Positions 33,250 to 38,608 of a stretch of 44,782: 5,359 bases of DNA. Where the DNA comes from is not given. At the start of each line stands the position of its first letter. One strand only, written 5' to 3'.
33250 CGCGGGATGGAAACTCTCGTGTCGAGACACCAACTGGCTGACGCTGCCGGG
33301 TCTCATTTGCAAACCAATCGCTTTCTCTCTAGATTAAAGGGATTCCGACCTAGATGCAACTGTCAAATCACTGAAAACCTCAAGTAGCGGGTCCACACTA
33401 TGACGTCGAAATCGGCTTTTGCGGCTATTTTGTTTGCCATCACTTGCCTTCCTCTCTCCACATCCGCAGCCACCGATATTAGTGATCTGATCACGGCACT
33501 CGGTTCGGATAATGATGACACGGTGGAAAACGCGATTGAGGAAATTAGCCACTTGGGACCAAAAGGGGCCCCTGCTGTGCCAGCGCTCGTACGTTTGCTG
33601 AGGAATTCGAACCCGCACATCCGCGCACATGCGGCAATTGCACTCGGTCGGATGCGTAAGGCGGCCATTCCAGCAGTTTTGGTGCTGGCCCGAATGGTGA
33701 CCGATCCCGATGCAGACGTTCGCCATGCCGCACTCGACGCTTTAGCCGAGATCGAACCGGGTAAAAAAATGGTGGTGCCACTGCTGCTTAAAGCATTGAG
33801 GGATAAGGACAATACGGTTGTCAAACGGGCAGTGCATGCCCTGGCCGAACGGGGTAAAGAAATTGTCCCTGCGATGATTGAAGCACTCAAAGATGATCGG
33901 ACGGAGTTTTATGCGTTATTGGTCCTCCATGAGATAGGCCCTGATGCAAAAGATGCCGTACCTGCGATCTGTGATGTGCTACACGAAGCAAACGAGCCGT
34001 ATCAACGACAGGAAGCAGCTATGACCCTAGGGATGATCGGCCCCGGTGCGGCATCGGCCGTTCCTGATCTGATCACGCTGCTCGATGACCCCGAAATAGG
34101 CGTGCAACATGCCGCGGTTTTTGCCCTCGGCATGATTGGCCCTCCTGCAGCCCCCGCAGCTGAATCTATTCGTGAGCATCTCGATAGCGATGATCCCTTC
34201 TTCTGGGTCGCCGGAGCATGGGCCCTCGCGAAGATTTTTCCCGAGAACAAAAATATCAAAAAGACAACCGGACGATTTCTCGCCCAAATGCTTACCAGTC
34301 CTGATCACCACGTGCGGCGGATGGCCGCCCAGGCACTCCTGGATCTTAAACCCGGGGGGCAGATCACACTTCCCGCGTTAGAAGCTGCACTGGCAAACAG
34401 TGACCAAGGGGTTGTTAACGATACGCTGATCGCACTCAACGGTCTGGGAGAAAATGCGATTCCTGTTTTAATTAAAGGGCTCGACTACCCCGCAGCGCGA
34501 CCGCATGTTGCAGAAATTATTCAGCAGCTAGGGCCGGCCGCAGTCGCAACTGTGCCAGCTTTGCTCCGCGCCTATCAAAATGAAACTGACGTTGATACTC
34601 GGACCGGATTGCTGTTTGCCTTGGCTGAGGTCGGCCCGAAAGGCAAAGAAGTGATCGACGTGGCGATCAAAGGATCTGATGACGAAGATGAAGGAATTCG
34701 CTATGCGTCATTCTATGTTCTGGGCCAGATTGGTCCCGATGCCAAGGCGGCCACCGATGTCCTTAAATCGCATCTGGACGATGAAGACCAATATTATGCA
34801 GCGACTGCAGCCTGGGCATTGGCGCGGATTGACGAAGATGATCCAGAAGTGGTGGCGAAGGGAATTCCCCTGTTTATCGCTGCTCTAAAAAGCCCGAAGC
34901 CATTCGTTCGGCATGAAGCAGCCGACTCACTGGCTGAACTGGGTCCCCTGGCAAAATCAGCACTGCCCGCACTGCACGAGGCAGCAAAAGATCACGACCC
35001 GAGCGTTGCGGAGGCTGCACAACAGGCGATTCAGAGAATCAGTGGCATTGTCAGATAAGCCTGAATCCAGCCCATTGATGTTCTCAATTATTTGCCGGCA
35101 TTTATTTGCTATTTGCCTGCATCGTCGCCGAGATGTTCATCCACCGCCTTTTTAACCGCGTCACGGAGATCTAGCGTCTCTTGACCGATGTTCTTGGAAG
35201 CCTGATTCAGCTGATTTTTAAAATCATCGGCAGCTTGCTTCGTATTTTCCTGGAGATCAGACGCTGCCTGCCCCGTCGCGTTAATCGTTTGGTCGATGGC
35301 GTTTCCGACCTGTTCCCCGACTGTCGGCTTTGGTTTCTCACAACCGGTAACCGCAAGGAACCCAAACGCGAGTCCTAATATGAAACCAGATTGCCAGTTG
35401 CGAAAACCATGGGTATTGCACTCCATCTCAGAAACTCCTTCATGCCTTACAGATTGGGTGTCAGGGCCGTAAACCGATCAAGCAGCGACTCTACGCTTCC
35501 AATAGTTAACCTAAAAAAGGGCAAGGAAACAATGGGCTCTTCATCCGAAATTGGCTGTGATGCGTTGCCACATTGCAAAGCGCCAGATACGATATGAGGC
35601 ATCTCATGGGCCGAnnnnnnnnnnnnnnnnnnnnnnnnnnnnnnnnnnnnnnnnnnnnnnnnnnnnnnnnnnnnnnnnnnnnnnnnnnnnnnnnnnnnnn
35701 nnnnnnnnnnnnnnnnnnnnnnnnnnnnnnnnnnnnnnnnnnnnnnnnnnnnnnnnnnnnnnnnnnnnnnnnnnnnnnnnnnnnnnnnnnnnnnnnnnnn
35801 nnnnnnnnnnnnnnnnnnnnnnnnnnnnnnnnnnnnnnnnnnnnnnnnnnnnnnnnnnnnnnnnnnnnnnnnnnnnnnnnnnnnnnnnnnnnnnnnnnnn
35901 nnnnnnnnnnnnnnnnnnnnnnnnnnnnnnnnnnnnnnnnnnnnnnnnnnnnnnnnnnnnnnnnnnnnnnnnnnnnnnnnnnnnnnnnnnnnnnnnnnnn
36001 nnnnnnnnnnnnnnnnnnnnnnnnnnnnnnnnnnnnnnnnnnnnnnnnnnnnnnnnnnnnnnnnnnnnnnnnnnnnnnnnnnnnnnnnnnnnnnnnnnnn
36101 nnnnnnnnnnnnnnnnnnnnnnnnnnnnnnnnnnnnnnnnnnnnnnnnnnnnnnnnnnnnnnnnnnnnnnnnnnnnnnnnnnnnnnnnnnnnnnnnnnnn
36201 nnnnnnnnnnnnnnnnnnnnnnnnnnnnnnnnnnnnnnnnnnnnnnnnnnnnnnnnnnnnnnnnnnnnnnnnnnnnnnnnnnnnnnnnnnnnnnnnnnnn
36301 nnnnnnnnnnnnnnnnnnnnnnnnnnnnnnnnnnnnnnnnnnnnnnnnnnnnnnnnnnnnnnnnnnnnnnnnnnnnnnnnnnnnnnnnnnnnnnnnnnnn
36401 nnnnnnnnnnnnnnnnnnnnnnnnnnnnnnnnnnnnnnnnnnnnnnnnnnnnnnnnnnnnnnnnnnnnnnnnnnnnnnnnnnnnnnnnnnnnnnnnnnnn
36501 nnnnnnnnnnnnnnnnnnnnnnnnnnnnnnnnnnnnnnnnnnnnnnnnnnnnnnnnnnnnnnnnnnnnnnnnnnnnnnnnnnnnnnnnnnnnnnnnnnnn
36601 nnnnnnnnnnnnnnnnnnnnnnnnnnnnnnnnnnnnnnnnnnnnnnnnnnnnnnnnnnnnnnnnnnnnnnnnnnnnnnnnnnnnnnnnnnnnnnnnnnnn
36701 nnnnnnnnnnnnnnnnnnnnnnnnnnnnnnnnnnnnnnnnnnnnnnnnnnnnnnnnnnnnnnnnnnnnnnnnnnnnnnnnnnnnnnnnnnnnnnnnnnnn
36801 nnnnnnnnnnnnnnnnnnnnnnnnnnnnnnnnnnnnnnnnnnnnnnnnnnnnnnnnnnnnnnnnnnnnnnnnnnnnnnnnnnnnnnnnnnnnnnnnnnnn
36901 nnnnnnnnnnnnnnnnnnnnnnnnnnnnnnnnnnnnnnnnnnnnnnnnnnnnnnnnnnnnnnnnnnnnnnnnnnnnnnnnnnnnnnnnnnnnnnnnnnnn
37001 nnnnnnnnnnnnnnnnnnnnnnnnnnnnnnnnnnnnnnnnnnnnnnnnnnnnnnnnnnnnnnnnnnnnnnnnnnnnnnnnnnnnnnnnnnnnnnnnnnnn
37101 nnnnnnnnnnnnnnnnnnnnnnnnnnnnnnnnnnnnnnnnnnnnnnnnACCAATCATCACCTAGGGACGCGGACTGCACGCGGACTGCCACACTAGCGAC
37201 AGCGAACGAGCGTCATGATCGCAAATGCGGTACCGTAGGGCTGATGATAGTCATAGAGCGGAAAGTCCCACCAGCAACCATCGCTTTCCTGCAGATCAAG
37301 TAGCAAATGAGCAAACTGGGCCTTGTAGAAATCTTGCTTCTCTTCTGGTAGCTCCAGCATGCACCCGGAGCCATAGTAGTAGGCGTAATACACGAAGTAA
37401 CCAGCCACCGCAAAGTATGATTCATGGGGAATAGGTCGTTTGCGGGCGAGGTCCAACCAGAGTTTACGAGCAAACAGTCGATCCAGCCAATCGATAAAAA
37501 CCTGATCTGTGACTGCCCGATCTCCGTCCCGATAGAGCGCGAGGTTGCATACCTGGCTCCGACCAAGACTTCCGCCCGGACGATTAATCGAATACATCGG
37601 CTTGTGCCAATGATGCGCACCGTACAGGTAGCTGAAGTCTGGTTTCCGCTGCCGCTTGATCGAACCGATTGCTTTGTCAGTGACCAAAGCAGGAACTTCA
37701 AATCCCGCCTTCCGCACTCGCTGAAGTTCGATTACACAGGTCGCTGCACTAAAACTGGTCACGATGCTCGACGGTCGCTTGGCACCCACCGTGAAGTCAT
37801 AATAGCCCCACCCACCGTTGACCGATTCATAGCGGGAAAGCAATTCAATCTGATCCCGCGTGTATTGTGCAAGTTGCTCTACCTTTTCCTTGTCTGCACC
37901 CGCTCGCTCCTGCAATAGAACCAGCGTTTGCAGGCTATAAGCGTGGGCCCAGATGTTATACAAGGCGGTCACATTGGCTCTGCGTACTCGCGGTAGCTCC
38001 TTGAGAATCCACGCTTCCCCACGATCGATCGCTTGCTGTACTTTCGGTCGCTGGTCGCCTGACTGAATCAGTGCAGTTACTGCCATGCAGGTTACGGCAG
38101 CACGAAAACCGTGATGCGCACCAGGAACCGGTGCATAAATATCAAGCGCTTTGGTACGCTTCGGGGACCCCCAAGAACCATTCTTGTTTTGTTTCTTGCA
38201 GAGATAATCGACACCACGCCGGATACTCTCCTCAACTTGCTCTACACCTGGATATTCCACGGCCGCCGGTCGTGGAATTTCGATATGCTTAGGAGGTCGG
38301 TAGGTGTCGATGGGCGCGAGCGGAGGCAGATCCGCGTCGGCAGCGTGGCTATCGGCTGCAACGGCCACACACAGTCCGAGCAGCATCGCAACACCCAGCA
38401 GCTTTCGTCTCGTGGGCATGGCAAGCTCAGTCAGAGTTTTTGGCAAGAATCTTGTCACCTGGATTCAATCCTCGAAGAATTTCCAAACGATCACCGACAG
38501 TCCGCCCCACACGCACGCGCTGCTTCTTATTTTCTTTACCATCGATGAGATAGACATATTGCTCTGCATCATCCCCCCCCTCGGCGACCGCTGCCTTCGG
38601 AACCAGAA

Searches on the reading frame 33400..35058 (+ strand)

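Call 52: search_protein_families(library=pfam, proteins=[window:33400-35058:+], max_evalue=0.00001)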
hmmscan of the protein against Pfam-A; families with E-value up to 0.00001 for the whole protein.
window:33400-35058:+ (552 aa): 8 families
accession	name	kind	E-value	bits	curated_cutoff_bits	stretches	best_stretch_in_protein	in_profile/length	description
PF13646.12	HEAT_2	-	2.7e-60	201.1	27.7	5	453-544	2-87/88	HEAT repeats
PF02985.28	HEAT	-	7e-37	122.4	23.5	0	96-118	5-27/31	HEAT repeat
PF13513.12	HEAT_EZ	-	6e-29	100.4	27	0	59-85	29-55/55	HEAT-like repeat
PF03130.22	HEAT_PBS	-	4.4e-18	64.2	20.9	0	503-531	1-27/27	PBS lyase HEAT-like repeat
PF01602.26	Adaptin_N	-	4.6e-17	62.2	37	1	443-547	71-178/524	Adaptin N terminal region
PF00514.29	Arm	-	9e-15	54.6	20.6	0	57-83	11-37/41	Armadillo/beta-catenin-like repeat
PF12717.13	Cnd1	-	3.8e-12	47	26.4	0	59-120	22-87/162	non-SMC mitotic condensation complex subunit 1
PF22928.2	INTS1_R4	-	1.7e-06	28.3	27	0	452-514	35-97/102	Integrator complex subunit 1, R4 domain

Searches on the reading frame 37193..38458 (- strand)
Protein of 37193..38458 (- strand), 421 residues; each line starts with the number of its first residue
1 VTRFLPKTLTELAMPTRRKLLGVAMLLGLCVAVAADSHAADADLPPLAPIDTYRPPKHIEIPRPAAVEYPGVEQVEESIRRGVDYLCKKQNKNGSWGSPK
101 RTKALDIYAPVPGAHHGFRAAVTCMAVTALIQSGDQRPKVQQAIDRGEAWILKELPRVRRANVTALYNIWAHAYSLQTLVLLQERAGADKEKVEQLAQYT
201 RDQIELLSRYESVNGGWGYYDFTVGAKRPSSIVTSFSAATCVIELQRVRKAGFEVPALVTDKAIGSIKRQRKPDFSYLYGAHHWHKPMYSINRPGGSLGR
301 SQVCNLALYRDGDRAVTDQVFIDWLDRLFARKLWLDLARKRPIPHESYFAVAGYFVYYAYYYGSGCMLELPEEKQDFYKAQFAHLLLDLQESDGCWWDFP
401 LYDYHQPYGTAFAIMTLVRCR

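Call 52: search_protein_families(library=pfam, proteins=[window:37193-38458:-], max_evalue=0.00001)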
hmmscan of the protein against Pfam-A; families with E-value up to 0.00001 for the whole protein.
window:37193-38458:- (421 aa): 1 family
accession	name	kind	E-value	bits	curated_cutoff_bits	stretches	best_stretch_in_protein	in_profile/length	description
PF13243.12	SQHop_cyclase_C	-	8.8e-07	28.7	26.1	0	71-153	201-276/319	Squalene-hopene cyclase C-terminal domain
